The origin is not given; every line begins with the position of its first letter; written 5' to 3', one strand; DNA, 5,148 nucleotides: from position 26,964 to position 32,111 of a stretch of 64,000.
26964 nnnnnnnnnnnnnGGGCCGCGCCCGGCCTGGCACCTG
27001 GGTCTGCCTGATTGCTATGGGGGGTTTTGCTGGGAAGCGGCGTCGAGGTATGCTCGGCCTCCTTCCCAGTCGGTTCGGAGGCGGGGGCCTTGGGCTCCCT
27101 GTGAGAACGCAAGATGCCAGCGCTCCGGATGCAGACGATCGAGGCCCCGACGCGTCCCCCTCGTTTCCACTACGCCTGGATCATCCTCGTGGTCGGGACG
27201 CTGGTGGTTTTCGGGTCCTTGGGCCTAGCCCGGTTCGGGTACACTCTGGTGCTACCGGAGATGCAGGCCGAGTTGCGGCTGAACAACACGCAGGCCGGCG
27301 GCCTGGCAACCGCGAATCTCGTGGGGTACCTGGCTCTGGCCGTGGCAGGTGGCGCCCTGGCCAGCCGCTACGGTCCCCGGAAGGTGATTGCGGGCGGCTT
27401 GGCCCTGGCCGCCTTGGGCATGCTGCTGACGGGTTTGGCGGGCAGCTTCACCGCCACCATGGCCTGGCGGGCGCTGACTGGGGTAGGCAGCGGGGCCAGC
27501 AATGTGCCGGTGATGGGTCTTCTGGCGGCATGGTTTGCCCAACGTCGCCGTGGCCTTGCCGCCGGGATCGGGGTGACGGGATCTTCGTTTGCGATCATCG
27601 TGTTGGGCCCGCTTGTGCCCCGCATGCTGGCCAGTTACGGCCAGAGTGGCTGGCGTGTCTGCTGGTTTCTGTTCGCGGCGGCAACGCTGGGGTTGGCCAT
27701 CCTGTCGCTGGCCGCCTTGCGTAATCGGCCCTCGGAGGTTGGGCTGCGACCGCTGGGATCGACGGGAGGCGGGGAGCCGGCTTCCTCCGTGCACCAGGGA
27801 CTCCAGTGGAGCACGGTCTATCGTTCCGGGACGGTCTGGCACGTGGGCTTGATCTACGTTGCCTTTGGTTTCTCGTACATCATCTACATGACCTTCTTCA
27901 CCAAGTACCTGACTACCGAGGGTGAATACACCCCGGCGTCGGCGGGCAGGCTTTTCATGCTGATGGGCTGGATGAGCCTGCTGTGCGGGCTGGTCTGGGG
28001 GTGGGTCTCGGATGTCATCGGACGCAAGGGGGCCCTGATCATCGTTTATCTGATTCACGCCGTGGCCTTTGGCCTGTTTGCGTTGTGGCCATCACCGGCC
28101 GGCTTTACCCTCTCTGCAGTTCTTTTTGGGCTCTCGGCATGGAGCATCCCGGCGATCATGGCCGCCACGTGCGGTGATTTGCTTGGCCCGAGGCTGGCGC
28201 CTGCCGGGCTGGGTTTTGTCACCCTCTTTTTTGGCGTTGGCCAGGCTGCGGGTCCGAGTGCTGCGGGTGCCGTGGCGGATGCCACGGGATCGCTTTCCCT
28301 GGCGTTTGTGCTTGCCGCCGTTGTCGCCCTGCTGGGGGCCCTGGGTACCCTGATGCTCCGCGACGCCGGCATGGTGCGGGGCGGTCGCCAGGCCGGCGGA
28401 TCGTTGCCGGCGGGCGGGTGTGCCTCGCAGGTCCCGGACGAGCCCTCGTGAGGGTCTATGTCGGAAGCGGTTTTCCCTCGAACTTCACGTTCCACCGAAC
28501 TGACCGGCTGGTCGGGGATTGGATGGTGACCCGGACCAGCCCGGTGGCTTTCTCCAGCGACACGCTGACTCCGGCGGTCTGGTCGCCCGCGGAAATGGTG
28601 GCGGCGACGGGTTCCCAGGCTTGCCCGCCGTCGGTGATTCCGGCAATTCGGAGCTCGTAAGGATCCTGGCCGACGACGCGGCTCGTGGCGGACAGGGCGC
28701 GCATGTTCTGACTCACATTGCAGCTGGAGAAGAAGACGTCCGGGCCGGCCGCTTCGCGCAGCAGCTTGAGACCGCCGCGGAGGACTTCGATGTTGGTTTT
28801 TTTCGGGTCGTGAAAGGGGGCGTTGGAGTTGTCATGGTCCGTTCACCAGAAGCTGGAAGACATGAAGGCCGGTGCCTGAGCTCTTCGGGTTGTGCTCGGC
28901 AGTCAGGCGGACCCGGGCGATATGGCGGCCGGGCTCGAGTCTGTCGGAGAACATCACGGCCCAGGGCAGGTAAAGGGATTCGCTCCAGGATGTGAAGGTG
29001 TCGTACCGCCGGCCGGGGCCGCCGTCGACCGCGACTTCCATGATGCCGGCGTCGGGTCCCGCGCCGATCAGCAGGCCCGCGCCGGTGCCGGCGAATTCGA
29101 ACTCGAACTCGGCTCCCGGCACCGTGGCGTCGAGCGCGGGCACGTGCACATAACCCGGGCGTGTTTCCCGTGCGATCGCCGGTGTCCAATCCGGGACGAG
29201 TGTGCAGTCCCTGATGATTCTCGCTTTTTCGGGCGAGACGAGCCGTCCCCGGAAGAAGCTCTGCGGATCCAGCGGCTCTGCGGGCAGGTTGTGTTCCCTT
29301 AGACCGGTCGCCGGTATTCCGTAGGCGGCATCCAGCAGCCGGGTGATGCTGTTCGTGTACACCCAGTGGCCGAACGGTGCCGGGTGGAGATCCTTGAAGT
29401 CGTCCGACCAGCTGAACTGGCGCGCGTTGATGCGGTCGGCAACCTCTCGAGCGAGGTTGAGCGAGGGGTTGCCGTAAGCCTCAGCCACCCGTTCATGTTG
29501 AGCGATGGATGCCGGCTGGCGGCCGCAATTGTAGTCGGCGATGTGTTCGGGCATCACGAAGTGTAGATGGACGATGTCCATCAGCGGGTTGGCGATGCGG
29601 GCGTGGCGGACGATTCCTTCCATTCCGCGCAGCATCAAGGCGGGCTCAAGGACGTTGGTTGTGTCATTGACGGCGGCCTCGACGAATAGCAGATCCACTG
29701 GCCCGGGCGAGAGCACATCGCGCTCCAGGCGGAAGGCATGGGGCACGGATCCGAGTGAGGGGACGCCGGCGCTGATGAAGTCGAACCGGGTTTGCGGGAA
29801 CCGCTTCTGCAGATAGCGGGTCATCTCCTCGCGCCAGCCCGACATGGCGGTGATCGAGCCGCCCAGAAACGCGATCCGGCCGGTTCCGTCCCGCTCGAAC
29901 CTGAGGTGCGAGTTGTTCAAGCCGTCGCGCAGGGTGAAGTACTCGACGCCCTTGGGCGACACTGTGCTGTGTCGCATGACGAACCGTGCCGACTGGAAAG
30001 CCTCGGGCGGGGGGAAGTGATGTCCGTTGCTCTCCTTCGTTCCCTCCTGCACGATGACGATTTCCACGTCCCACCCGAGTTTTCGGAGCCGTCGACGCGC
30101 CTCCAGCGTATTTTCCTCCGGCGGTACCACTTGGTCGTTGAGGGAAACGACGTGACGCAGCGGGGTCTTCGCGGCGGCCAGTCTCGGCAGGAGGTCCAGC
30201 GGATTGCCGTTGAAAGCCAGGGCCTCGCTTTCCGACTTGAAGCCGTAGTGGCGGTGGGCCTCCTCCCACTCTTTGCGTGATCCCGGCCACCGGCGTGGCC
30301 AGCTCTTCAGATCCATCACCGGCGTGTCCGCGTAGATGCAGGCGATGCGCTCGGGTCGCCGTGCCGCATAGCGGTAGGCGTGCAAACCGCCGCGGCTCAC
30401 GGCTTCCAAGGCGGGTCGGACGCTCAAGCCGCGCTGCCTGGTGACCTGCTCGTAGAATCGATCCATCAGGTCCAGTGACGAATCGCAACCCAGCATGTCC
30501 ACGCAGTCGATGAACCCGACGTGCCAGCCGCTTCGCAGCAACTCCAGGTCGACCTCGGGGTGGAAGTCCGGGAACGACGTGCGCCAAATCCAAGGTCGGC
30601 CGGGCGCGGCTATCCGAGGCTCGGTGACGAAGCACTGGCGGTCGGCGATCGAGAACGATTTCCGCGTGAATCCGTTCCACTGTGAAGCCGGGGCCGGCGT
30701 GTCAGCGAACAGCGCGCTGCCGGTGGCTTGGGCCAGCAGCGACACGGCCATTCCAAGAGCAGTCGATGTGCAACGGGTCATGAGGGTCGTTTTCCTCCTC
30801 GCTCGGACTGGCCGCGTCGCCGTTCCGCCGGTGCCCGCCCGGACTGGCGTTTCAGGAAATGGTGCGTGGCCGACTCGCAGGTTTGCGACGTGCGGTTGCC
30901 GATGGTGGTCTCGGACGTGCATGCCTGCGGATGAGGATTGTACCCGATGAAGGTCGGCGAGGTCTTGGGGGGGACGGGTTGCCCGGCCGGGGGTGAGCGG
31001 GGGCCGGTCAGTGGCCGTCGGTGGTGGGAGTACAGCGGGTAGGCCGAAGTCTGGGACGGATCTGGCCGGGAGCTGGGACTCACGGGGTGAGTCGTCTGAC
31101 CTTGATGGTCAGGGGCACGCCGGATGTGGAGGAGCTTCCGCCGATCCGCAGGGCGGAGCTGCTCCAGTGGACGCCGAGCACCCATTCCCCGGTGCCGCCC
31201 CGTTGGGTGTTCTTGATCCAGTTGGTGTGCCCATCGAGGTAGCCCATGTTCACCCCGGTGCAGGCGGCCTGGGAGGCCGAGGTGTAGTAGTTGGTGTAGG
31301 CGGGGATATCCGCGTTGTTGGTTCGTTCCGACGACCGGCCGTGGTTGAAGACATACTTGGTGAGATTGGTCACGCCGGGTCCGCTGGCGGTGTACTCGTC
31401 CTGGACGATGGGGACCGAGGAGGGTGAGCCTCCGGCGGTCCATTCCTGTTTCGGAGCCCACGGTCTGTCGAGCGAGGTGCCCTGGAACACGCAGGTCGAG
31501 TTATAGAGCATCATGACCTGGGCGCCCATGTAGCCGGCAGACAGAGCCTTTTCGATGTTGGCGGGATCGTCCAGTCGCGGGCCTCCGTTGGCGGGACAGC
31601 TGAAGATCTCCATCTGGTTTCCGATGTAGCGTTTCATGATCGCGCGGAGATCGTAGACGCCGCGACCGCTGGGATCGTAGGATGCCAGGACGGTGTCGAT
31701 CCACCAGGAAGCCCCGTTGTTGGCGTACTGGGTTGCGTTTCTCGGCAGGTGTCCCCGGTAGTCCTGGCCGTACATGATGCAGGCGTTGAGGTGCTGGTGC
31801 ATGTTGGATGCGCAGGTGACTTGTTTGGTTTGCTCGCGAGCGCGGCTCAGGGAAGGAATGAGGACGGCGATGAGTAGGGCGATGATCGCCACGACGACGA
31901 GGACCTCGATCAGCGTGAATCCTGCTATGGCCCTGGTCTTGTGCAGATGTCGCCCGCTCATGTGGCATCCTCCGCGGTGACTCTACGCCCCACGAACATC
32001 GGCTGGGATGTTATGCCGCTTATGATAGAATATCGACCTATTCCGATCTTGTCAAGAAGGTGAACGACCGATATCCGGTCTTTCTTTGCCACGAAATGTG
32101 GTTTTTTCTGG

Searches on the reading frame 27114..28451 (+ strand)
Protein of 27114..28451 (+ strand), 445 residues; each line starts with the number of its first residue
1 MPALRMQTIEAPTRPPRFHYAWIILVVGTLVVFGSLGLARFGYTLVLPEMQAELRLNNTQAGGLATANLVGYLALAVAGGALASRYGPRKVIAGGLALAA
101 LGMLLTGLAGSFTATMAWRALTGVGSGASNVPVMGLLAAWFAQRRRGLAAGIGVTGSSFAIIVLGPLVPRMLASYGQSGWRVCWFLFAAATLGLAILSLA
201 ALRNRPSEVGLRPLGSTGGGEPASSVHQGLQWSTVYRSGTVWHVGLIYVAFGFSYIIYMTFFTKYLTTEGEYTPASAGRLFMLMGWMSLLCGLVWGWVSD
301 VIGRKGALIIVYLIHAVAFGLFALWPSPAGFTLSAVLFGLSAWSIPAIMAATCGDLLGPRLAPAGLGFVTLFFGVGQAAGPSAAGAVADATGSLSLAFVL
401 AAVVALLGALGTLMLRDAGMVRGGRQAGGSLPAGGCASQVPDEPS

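Call 22: search_protein_families(library=pfam, proteins=[window:27114-28451:+], max_evalue=0.001)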
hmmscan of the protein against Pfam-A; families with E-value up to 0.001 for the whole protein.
window:27114-28451:+ (445 aa): 2 families
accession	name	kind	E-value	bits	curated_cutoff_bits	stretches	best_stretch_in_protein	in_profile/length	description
PF06779.20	MFS_4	-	1.6e-41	143.3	26.3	1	35-410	4-361/364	Uncharacterised MFS-type transporter YbfB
PF07690.21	MFS_1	-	1e-40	140.2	33.4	2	32-263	4-226/347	Major Facilitator Superfamily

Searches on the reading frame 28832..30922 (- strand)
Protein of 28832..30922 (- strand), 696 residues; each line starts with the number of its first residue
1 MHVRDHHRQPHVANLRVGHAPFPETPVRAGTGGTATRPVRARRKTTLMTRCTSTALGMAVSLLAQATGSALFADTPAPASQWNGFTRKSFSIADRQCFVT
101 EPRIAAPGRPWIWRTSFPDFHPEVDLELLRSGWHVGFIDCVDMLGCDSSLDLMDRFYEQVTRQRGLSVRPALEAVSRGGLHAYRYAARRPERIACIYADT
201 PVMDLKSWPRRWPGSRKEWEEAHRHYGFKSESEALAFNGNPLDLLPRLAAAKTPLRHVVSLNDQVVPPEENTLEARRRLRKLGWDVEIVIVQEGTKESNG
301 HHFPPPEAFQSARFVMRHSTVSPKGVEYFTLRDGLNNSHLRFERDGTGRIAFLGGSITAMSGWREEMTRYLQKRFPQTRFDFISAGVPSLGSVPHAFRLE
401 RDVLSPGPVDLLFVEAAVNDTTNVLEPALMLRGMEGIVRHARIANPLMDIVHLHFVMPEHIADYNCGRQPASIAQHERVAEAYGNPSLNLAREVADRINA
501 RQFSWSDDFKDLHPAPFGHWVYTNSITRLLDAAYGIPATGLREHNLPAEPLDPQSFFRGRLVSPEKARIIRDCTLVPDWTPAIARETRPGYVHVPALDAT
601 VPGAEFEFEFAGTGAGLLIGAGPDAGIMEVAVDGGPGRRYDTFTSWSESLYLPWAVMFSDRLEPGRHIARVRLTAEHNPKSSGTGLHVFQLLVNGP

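Call 22: search_protein_families(library=pfam, proteins=[window:28832-30922:-], max_evalue=0.001)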
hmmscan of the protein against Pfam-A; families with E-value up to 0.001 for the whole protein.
window:28832-30922:- (696 aa): 1 family
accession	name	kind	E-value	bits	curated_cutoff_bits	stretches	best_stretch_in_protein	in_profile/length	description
PF13472.12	Lipase_GDSL_2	-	2.4e-11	44.9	32.9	1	352-520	1-177/178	GDSL-like Lipase/Acylhydrolase family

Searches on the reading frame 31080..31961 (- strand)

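Call 22: search_protein_families(library=pfam, proteins=[window:31080-31961:-], max_evalue=0.001)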
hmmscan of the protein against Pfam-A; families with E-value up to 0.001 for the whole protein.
window:31080-31961:- (293 aa): 1 family
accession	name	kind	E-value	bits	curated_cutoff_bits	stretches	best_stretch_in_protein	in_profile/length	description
PF07963.17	N_methyl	-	5.8e-06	26.1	21.2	1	11-34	3-26/27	Prokaryotic N-terminal methylation motif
